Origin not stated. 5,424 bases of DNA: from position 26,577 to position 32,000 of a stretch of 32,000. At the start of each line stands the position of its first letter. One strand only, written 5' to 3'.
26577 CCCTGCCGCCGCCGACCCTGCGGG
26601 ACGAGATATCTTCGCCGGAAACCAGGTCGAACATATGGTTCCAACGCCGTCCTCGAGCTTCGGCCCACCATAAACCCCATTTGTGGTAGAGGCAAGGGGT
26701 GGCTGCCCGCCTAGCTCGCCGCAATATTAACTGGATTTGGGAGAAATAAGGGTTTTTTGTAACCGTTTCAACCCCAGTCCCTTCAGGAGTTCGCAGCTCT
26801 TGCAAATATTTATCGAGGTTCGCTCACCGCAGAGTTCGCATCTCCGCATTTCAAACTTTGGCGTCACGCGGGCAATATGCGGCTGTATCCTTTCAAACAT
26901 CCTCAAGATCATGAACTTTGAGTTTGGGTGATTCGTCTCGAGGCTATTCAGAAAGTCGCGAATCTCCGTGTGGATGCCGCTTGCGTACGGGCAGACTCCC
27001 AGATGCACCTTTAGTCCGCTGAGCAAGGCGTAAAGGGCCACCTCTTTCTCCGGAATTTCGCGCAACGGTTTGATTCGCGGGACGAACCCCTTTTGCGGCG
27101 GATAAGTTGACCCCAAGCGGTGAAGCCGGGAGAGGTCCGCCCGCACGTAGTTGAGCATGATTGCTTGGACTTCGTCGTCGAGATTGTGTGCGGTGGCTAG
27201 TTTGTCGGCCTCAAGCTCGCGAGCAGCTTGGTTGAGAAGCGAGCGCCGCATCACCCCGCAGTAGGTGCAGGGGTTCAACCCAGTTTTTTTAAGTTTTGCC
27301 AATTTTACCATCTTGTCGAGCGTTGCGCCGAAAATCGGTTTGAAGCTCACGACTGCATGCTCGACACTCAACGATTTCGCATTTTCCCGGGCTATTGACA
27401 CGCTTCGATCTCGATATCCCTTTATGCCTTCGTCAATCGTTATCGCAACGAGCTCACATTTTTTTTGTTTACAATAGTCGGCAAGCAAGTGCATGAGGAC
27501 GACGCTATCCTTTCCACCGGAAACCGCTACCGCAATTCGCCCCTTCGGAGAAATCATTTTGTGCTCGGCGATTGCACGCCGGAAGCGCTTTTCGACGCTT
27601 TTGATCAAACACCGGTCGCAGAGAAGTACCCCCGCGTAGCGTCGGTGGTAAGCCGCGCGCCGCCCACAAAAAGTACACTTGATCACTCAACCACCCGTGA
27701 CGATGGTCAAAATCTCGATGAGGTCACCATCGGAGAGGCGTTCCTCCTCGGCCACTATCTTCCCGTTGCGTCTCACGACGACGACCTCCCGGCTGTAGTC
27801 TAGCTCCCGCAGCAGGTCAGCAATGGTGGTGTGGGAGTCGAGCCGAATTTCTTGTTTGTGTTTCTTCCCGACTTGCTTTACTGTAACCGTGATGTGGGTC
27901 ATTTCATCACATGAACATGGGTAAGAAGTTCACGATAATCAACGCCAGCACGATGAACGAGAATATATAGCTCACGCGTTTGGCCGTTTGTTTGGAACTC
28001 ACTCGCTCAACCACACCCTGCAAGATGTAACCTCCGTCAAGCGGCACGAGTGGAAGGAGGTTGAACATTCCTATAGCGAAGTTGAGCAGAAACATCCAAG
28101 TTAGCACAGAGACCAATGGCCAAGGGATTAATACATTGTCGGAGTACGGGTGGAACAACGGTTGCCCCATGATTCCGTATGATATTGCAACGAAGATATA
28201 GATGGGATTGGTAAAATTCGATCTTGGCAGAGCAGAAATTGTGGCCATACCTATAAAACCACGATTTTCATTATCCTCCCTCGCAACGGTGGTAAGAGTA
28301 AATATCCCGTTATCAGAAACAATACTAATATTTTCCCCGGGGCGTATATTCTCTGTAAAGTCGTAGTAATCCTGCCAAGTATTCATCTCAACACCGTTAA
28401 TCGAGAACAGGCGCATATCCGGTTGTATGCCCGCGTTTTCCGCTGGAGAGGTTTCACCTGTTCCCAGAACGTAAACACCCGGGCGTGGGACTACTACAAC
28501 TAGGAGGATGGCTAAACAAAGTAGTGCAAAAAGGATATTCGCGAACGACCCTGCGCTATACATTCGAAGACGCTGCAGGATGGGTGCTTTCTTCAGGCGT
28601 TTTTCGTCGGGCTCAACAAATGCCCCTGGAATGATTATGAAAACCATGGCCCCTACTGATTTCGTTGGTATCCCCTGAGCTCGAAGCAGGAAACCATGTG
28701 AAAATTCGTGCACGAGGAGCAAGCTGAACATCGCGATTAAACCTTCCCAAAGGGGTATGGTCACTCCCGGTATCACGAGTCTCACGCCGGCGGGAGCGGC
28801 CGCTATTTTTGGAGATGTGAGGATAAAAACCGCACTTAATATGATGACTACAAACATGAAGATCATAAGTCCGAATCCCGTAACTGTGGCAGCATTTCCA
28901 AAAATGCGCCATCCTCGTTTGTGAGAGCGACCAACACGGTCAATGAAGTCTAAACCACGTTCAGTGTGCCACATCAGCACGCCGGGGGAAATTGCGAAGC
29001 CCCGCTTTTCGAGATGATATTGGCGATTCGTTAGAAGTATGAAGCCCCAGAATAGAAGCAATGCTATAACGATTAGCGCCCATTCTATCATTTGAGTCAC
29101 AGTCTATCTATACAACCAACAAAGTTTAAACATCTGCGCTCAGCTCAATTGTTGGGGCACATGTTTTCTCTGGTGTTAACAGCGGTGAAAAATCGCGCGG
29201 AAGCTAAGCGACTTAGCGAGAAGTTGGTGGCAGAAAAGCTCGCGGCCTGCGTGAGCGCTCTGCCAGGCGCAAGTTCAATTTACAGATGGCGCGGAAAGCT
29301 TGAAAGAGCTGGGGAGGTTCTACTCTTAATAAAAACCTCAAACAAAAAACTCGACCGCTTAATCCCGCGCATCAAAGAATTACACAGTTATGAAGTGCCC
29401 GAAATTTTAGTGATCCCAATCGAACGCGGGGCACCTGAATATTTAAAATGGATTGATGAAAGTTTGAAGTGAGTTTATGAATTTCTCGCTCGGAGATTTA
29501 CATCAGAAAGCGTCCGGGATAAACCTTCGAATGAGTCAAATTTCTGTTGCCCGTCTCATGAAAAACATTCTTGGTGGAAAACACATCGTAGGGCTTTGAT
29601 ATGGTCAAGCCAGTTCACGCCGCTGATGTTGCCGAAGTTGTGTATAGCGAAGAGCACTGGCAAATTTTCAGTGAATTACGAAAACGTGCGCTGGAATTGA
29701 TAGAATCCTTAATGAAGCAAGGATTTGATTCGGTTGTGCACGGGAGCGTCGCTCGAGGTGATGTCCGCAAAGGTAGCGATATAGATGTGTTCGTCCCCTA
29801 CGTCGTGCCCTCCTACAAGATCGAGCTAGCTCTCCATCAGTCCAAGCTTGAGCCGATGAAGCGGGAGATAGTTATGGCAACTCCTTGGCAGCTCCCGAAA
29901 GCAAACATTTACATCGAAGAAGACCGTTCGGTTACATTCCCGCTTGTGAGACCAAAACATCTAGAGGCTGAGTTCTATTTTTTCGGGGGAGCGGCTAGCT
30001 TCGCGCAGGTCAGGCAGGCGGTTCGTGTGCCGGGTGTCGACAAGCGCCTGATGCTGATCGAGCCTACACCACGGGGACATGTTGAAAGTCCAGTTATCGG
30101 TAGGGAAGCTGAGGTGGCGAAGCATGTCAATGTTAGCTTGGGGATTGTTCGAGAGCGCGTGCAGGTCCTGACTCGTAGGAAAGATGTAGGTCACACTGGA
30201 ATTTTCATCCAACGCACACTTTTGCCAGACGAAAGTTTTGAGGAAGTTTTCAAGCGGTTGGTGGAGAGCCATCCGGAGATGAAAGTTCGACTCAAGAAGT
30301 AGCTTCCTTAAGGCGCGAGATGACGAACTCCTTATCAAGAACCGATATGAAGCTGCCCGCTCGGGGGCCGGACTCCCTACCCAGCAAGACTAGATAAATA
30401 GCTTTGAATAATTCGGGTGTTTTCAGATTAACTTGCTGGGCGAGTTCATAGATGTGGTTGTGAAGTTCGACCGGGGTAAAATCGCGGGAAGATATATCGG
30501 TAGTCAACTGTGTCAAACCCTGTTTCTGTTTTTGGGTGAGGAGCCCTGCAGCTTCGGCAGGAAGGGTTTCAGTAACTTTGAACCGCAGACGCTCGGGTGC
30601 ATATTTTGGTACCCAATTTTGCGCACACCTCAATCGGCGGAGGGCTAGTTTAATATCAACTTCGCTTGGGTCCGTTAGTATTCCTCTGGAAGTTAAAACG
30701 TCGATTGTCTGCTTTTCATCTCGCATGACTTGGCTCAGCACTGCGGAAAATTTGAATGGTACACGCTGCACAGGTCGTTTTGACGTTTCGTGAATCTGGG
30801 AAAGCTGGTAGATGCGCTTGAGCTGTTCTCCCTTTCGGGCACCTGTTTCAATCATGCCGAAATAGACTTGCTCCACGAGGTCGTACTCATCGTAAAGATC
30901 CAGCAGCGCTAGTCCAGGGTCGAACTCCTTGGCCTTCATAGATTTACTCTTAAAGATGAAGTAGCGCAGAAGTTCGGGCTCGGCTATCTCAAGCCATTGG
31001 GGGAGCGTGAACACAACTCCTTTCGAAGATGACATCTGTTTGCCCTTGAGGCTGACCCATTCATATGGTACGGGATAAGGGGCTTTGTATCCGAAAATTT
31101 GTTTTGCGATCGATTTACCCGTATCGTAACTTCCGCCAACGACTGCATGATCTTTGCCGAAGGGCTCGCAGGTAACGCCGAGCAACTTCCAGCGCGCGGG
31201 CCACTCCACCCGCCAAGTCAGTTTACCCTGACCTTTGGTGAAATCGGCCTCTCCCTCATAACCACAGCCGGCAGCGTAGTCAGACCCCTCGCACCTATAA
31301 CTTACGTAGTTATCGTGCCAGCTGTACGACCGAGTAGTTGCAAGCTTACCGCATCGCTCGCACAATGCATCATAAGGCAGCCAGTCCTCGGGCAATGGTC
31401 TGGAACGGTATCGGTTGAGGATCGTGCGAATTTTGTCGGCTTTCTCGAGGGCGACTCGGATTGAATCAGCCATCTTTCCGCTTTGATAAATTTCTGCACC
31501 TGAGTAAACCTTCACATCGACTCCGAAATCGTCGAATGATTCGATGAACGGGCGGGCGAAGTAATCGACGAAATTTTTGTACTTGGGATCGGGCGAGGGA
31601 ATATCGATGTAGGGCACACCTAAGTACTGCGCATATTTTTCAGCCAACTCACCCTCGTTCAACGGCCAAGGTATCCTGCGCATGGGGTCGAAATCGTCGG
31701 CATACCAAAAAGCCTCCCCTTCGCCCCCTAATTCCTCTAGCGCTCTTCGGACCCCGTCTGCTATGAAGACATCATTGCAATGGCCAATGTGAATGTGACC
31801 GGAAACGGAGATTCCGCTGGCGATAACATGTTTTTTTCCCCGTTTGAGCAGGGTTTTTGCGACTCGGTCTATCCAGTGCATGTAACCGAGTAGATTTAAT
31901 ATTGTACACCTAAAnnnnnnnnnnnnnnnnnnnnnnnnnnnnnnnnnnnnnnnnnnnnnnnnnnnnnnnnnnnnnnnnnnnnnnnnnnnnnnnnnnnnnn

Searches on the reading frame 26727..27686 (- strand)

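Call 89: search_protein_families(library=pfam, proteins=[window:26727-27686:-], max_evalue=0.001)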
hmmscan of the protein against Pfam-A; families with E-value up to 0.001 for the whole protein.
window:26727-27686:- (319 aa): 5 families
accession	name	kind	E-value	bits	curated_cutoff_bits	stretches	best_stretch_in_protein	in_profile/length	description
PF01171.26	ATP_bind_3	-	4.7e-15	56.2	27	1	51-186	2-123/182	PP-loop family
PF03054.22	tRNA_Me_trans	-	1.2e-06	28.8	20.6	1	50-168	2-127/202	tRNA methyl transferase HUP domain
PF22082.2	TtuA_LIM_N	-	2.1e-05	24.9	27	1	3-28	1-26/26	2-thiouridine synthetase TtuA, N-terminal LIM domain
PF16503.10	zn-ribbon_14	-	0.00035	20.4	34.9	1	281-304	1-24/32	Zinc-ribbon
PF01507.26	PAPS_reduct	-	0.00062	20.3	22.5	0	51-228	2-157/175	Phosphoadenosine phosphosulfate reductase domain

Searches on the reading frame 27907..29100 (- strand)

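Call 89: search_protein_families(library=pfam, proteins=[window:27907-29100:-], max_evalue=0.001)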
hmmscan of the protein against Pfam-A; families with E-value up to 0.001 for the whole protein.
window:27907-29100:- (397 aa): 2 families
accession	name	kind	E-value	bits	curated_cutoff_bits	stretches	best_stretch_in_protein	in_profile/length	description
PF02163.28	Peptidase_M50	-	3.8e-32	111.9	27.2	1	121-390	3-220/221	Peptidase family M50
PF17820.7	PDZ_6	-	0.00033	20.8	27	1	217-260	8-50/54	PDZ domain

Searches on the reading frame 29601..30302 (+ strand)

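Call 90: search_protein_families(library=pfam, proteins=[window:29601-30302:+], max_evalue=0.001)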
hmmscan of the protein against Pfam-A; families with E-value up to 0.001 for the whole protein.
window:29601-30302:+ (233 aa): 2 families
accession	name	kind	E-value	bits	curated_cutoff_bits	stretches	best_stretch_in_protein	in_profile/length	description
PF01909.29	NTP_transf_2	-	9.5e-09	36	21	1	34-87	8-65/93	Nucleotidyltransferase domain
PF18765.7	Polbeta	-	0.00014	22.4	26.9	1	45-70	17-42/93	Polymerase beta, Nucleotidyltransferase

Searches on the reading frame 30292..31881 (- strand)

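Call 89: search_protein_families(library=pfam, proteins=[window:30292-31881:-], max_evalue=0.001)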
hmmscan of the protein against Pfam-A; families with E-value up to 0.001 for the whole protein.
window:30292-31881:- (529 aa): 4 families
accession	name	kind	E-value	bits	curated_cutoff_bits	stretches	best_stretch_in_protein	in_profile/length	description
PF01921.24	tRNA-synt_1f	-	2.3e-117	392.4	27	1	1-363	1-359/360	tRNA synthetases class I (K)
PF19269.4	Anticodon_2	-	3.6e-07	31.1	23.6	1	446-527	58-140/141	Anticodon binding domain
PF09334.17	tRNA-synt_1g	-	3.1e-06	26.6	20.1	1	273-315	318-360/391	tRNA synthetases class I (M)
PF01406.26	tRNA-synt_1e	-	5e-05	23.3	27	0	272-316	243-287/301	tRNA synthetases class I (C) catalytic domain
